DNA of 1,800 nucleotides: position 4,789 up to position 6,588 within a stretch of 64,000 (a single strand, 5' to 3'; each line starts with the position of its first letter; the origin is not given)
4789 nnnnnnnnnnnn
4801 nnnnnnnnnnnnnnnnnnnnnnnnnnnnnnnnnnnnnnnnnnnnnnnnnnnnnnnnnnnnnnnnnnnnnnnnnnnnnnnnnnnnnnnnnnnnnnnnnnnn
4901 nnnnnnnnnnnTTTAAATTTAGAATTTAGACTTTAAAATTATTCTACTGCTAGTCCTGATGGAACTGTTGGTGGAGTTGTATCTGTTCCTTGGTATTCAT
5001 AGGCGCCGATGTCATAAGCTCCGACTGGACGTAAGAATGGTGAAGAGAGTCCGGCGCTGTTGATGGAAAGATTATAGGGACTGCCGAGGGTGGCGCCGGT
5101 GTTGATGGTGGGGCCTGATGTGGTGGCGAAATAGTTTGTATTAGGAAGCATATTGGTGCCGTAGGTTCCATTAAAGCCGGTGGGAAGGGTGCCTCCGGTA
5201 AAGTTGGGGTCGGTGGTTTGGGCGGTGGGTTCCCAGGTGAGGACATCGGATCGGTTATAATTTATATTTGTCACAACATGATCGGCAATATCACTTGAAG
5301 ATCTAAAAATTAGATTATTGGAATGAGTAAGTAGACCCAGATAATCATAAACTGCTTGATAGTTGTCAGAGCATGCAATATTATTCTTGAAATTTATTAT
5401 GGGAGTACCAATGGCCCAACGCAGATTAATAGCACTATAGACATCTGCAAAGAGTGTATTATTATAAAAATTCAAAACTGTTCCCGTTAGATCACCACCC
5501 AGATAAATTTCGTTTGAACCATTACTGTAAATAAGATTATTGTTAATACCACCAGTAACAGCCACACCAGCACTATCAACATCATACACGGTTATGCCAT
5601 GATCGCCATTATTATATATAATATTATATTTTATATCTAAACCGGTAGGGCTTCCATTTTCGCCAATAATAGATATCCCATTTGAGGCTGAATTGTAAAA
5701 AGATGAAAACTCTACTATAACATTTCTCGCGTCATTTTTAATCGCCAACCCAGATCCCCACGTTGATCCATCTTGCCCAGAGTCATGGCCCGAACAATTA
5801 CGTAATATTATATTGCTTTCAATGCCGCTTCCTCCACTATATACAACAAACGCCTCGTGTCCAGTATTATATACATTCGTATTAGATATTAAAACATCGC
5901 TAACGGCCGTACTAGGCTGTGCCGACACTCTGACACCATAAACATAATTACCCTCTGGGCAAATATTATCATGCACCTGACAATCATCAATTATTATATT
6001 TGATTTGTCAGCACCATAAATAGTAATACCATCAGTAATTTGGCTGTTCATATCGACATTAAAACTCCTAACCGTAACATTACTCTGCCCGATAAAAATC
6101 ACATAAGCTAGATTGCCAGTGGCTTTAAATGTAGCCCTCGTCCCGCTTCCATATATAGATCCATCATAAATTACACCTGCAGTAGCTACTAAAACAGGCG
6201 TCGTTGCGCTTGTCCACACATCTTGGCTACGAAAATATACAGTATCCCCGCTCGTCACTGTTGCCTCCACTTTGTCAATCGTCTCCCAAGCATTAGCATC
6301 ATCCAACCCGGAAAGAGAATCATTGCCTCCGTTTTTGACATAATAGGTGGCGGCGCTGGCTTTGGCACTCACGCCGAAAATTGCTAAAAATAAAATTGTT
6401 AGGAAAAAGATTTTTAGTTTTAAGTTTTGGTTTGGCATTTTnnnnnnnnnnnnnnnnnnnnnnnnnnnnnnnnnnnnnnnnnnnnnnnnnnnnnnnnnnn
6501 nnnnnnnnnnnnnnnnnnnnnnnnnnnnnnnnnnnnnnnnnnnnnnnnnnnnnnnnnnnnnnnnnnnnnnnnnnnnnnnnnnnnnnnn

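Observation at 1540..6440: Mosaic near-identical nucleotide blocks among paralogs imply segmental gene conversion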

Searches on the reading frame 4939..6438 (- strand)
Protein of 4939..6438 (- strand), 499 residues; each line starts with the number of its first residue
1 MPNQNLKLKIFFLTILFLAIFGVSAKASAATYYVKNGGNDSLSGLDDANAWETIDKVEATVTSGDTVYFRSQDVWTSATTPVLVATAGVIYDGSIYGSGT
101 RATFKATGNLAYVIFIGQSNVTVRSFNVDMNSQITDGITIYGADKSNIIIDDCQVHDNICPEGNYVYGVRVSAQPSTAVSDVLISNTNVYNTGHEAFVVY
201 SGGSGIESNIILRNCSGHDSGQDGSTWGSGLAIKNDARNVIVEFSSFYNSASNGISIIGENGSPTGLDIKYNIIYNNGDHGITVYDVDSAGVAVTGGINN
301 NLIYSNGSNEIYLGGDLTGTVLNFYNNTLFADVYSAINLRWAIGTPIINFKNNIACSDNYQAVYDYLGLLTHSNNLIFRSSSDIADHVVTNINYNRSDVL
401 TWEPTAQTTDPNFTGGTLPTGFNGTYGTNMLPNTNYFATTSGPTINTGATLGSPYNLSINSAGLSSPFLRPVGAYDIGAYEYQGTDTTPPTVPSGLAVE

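Call 9: search_protein_families(library=pfam, proteins=[window:4939-6438:-], max_evalue=0.01)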
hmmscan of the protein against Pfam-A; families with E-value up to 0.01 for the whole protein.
window:4939-6438:- (499 aa): 1 family
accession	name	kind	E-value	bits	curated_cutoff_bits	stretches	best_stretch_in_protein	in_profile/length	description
PF13229.12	Beta_helix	-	2.3e-08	34.3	25.9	1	168-328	25-157/158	Right handed beta helix region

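Call 10: search_protein_families(library=ncbifam, proteins=[window:4939-6438:-], max_evalue=0.01)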
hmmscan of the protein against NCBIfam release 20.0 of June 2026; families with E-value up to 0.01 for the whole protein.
window:4939-6438:- (499 aa): 0 families

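Call 13: find_encoding_contigs(protein=window:4939-6438:-, flank=10000, max_places=10)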
Protein window:4939-6438:- (499 aa): no gene with exactly this product is on record in the collection.

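Call 15: find_homologous_proteins(query=window:4939-6438:-, max_evalue=1e-10)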
Query window:4939-6438:- (499 aa): 134 proteins with E <= 1e-10 among 8000 candidates; the best 120 are listed.
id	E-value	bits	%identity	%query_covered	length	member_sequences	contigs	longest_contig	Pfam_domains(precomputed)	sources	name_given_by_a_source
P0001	7.7e-127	442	49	99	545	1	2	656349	PF13229.13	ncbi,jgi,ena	ncbi:MAG: right-handed parallel beta-helix repeat-containing protein [Parcubacteria group bacterium]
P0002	2.4e-122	427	48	99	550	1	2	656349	-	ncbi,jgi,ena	ncbi:MAG: hypothetical protein WC848_00570 [Parcubacteria group bacterium]|jgi:hypothetical protein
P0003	6.5e-118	413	49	94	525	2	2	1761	PF13229.13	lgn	-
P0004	4.9e-117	410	48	96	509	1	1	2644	PF13229.13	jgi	jgi:Right handed beta helix region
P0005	7.9e-116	406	45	97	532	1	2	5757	-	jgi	jgi:hypothetical protein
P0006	6.4e-115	403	47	96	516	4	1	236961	PF13229.13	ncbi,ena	-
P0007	2.5e-114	401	48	99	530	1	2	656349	-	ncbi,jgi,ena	ncbi:MAG: right-handed parallel beta-helix repeat-containing protein [Parcubacteria group bacterium]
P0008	6.8e-114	399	47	100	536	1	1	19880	PF13229.13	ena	-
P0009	3.6e-113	397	46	96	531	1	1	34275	-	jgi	jgi:hypothetical protein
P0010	4.1e-112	394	47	98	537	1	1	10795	-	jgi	jgi:hypothetical protein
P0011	1.3e-110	389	47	96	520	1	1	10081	-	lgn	-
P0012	3.0e-110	387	46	98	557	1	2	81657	PF13229.13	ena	-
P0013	3.9e-108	380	45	96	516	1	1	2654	-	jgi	jgi:hypothetical protein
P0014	5.0e-108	380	45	97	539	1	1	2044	-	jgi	jgi:hypothetical protein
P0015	2.6e-107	378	48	94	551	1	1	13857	PF13229.13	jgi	jgi:hypothetical protein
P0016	7.9e-107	376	44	76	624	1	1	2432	PF13229.13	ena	-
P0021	3.1e-104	368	45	98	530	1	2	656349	PF13229.13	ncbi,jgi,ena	ncbi:MAG: right-handed parallel beta-helix repeat-containing protein [Parcubacteria group bacterium]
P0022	5.4e-102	360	44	98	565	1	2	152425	-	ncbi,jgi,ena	ncbi:MAG: right-handed parallel beta-helix repeat-containing protein [Parcubacteria group bacterium]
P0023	7.5e-102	360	42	100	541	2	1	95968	PF13229.13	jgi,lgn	jgi:hypothetical protein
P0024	1.7e-100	355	44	98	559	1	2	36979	PF13229.13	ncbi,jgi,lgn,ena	-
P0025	6.9e-98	347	44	100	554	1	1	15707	PF13229.13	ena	-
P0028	1.2e-96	343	45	91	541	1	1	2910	PF13229.13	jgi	-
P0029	2.7e-96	341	44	99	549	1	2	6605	PF13229.13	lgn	-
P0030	3.8e-96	341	46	91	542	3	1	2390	PF13229.13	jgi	jgi:hypothetical protein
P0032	3.7e-95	338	43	94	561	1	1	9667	PF13229.13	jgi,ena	-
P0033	4.5e-95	337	42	98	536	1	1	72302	PF13229.13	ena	-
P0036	9.6e-94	333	45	95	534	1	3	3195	PF13229.13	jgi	-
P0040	1.1e-90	323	43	99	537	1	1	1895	PF13229.13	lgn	-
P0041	2.6e-89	318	44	95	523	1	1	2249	PF13229.13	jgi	jgi:hypothetical protein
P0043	2.7e-89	318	42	92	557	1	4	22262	PF13229.13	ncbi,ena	-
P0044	9.0e-89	317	43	95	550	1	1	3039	PF13229.13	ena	-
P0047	3.2e-88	315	43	99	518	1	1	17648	PF13229.13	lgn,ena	-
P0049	4.9e-88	314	41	98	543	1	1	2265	PF13229.13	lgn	-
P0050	3.1e-87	311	41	92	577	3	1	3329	PF13229.13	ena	-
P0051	4.8e-87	311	79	22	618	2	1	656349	PF13229.13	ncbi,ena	ncbi:MAG: right-handed parallel beta-helix repeat-containing protein [Parcubacteria group bacterium]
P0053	7.7e-87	310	44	91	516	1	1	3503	PF13229.13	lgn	-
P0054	8.0e-86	307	42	94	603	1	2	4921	PF13229.13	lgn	-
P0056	9.2e-85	303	56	26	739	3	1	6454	PF13229.13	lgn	-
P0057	1.9e-84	302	42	97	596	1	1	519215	PF13229.13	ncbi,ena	-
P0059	2.0e-84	302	42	95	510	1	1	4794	-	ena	-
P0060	2.1e-84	302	41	92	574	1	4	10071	PF13229.13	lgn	-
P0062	4.3e-83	298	41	94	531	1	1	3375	PF13229.13,PF22842.4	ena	-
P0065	8.2e-80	287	41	96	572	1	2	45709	PF13229.13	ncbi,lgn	ncbi:MAG: right-handed parallel beta-helix repeat-containing protein [Smithella sp.]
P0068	5.6e-78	281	40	94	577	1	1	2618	PF13229.13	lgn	-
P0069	1.7e-77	279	42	96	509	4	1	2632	PF13229.13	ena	-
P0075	1.1e-73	267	40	96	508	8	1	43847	PF13229.13,PF05048.20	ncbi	-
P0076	2.6e-73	266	38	93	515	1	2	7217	PF13229.13,PF07602.18,PF05048.20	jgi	-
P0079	1.7e-71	260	40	92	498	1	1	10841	PF13229.13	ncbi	-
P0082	7.4e-71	257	40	91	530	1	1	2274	PF13229.13,PF22842.4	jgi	jgi:hypothetical protein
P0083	9.5e-71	257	37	75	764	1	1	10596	PF13229.13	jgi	jgi:hypothetical protein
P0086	4.3e-68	248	39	88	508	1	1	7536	PF13229.13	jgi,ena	-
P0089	1.5e-66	243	42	75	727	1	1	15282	PF13229.13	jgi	jgi:hypothetical protein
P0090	3.7e-66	242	38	96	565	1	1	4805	PF13229.13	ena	-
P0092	4.2e-64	235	37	97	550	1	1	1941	PF13229.13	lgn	-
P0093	1.4e-63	233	38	93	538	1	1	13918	PF13229.13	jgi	jgi:hypothetical protein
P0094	1.5e-63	233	38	95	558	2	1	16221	PF13229.13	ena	-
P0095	2.6e-63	233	38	96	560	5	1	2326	PF13229.13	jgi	jgi:hypothetical protein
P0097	6.5e-63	231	36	97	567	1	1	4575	PF13229.13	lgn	-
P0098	1.9e-62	230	39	83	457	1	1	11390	PF13229.13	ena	-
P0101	2.1e-60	223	36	98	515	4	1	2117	PF13229.13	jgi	jgi:parallel beta-helix repeat protein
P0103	2.9e-58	216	39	85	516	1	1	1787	PF13229.13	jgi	jgi:hypothetical protein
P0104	3.4e-57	212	35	92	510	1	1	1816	PF13229.13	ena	-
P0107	4.3e-52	196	36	95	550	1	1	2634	PF13229.13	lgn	-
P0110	2.5e-49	186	34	93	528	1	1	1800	PF13229.13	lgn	-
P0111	8.4e-49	185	35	95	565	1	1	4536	PF13229.13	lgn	-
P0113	3.5e-48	183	47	45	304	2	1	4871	PF13229.13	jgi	jgi:hypothetical protein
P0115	1.7e-47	180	34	93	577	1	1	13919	PF13229.13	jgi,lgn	jgi:predicted heme/steroid binding protein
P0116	2.0e-47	180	31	96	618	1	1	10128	PF13229.13,PF17957.8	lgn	-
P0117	9.1e-47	178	34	96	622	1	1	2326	PF13229.13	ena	-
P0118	1.3e-46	177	33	94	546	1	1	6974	PF13229.13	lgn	-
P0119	3.5e-45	173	34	96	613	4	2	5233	PF13229.13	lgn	-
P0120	1.3e-44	171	33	86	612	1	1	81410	PF13229.13,PF11617.14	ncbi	-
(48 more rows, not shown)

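Call 17: find_encoding_contigs(protein=P0022, flank=10000, max_places=4)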
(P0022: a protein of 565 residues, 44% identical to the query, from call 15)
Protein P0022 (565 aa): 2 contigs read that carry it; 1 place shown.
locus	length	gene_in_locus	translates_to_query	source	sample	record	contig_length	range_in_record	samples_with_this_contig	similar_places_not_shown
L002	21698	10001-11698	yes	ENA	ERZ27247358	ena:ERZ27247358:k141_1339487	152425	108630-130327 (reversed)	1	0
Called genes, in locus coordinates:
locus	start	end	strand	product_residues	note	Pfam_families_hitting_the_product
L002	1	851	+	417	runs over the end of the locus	PF03952:Enolase_N, PF00113:Enolase_C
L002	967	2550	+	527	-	PF01676:Metalloenzyme, PF06415:iPGM_N, PF01663:Phosphodiest (weak)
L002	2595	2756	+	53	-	PF04014:MazE_antitoxin (weak)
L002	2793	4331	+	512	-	-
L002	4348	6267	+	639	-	-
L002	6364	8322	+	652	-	-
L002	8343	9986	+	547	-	-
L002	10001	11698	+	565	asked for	-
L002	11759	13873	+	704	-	-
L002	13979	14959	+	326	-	PF00294:PfkB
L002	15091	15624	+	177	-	PF00041:fn3 (weak)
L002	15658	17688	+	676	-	-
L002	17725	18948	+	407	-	-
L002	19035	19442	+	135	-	PF00041:fn3, PF16656:Pur_ac_phosph_N (weak)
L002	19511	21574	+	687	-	PF02629:CoA_binding, PF13380:CoA_binding_2, PF13607:Succ_CoA_lig, PF00549:Ligase_CoA (faint), PF19045:Ligase_CoA_2, PF13549:ATP-grasp_5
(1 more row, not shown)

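Call 18: find_encoding_contigs(protein=P0006, flank=10000, max_places=4)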
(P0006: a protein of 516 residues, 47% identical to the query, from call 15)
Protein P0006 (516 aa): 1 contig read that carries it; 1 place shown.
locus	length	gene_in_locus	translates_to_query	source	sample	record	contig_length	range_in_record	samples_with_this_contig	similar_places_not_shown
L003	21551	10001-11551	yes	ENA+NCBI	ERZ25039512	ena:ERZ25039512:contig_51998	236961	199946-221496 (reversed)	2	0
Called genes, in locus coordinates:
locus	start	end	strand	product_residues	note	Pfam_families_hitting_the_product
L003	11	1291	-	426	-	PF03453:MoeA_N, PF00994:MoCF_biosynth, PF03454:MoeA_C (weak)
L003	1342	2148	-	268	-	PF13938:DUF4213, PF04016:DUF364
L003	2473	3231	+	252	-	PF00106:adh_short, PF08659:KR, PF13561:adh_short_C2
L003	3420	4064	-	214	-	-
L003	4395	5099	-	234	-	PF10411:DsbC_N, PF13098:Thioredoxin_2, PF13462:Thioredoxin_4 (faint)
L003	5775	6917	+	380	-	PF01370:Epimerase, PF16363:GDP_Man_Dehyd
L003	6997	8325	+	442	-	PF13472:Lipase_GDSL_2 (weak)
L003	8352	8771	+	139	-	-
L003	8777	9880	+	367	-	PF01041:DegT_DnrJ_EryC1, PF00155:Aminotran_1_2 (weak)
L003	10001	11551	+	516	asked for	PF13229:Beta_helix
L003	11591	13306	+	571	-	PF01522:Polysacc_deac_1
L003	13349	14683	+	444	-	-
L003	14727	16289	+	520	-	PF04932:Wzy_C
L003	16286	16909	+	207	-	PF13489:Methyltransf_23, PF08003:Methyltransf_9 (faint), PF13847:Methyltransf_31, PF08241:Methyltransf_11, PF08242:Methyltransf_12, PF13649:Methyltransf_25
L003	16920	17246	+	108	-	-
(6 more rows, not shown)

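Call 26: find_encoding_contigs(protein=P0001, flank=10000, max_places=10)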
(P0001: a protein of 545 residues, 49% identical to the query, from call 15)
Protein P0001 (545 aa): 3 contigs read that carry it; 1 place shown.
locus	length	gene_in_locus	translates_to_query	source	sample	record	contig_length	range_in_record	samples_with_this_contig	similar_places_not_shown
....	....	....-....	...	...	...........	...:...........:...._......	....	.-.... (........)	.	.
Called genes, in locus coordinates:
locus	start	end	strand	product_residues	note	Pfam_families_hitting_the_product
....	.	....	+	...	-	?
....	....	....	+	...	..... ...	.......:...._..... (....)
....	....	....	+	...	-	?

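Call 27: find_encoding_contigs(protein=P0012, flank=10000, max_places=4)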
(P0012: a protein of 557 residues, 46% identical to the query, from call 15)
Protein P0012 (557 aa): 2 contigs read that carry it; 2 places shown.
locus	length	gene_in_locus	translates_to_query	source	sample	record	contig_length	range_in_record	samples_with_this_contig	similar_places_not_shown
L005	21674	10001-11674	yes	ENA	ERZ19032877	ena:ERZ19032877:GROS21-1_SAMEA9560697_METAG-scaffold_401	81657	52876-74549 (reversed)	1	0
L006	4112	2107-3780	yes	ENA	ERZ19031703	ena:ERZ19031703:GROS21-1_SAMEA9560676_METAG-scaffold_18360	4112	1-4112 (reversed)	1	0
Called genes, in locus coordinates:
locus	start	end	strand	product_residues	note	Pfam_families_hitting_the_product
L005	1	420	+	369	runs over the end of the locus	PF01041:DegT_DnrJ_EryC1, PF01212:Beta_elim_lyase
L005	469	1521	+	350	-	PF01370:Epimerase, PF04321:RmlD_sub_bind (weak), PF16363:GDP_Man_Dehyd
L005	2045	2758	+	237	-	-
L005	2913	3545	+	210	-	PF00132:Hexapep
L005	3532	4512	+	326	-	-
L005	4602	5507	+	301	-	-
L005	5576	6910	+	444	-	-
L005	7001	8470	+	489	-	PF04932:Wzy_C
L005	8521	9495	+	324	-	PF00535:Glycos_transf_2, PF10111:Glyco_tranf_2_2, PF13641:Glyco_tranf_2_3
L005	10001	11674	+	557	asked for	PF13229:Beta_helix (weak)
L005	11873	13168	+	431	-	-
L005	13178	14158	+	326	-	PF02388:FemAB (faint), PF13480:Acetyltransf_6 (weak)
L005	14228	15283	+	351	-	PF13439:Glyco_transf_4, PF13579:Glyco_trans_4_4 (weak), PF13477:Glyco_trans_4_2 (faint), PF00534:Glycos_transf_1, PF13692:Glyco_trans_1_4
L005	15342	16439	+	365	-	-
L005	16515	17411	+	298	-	PF02522:Antibiotic_NAT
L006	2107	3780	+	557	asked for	PF13229:Beta_helix (weak)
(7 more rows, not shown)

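Call 33: find_related_loci(query=A1, collection=genome_contigs, flank=10000)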
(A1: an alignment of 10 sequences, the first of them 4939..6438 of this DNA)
Query A1 (499 aa) in genome_contigs; peptide patterns used: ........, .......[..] (x = any residue, [..] = any of these).
600 stretches matched a pattern (row limit reached: there are more); 118 encode a relative of the query (tblastn E <= 1e-3); the best 80 are kept; 79 distinct loci.
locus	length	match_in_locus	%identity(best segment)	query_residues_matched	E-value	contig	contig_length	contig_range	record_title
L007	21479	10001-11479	46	29-482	2e-112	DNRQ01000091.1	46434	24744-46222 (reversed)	MAG TPA_asm: Geobacter sp. isolate UBA9976 contig_5128, whole genome shotgun sequence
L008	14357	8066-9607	42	30-489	8e-98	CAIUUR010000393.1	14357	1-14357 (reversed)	MAG: uncultured Geobacteraceae bacterium isolate VK3_bin-0517 genome assembly, contig: bin-0517:393/568, whole genome sh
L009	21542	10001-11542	40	1-481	1e-86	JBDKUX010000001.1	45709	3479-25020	MAG: Smithella sp. isolate 8_bin.29 c_000000005635, whole genome shotgun sequence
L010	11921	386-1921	37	7-492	1e-75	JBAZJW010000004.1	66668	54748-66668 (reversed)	MAG: Candidatus Paceibacterota bacterium isolate SO_2017_LW4_129 scaffold_1151_c1_LW137-91_2017, whole genome shotgun se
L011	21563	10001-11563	36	30-486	2e-59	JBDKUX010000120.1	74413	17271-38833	MAG: Smithella sp. isolate 8_bin.29 c_000001165490, whole genome shotgun sequence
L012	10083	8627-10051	26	6-495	8e-19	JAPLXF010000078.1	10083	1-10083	MAG: Candidatus Moraniibacteriota bacterium isolate LacPavin_0920_SED1_MAG_40_9 LacPavin_0920_SED1_scaffold_253444, whol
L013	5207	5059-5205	76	24-72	5e-16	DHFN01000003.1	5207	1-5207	MAG TPA_asm: Anaerolineales bacterium UBA4823 UBA4823_contig_76626, whole genome shotgun sequence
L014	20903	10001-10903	25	6-306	3e-14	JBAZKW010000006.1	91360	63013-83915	MAG: Candidatus Margulisiibacteriota bacterium isolate SO_2017_LW4_153 scaffold_762_c1_LW137-91_2017, whole genome shotg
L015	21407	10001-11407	25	11-495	8e-14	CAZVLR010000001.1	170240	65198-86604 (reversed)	MAG TPA_asm: uncultured Candidatus Saccharibacteria bacterium isolate SRP062349_co2_192 genome assembly, contig: NODE_39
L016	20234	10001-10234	51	25-101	1e-12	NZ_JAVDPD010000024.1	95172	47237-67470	Cerasicoccus maritimus strain NBRC 105382 contig24, whole genome shotgun sequence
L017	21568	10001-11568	45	18-482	2e-12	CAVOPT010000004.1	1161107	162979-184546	MAG: uncultured delta proteobacterium isolate MFD00032.bin.1.221 genome assembly, contig: contig_29906, whole genome sho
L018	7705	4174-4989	29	27-275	2e-12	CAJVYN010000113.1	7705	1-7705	TPA_asm: uncultured bacterium isolate DRR093003_bin.2_MetaBAT_v2.12.1_MAG genome assembly, contig: NODE_1471_length_7705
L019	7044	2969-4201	26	11-483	3e-12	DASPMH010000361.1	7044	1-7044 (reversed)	MAG TPA_asm: Terriglobales bacterium isolate SMAG_U12087 k141_230906, whole genome shotgun sequence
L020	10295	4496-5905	24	6-482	5e-12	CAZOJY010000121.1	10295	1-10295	MAG TPA_asm: uncultured Eubacteriales bacterium isolate binchicken_co275_143 genome assembly, contig: NODE_10318_length_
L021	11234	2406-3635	24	14-483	2e-11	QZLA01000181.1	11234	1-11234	MAG: Desulfobacteraceae bacterium isolate Madre2 k127_328980, whole genome shotgun sequence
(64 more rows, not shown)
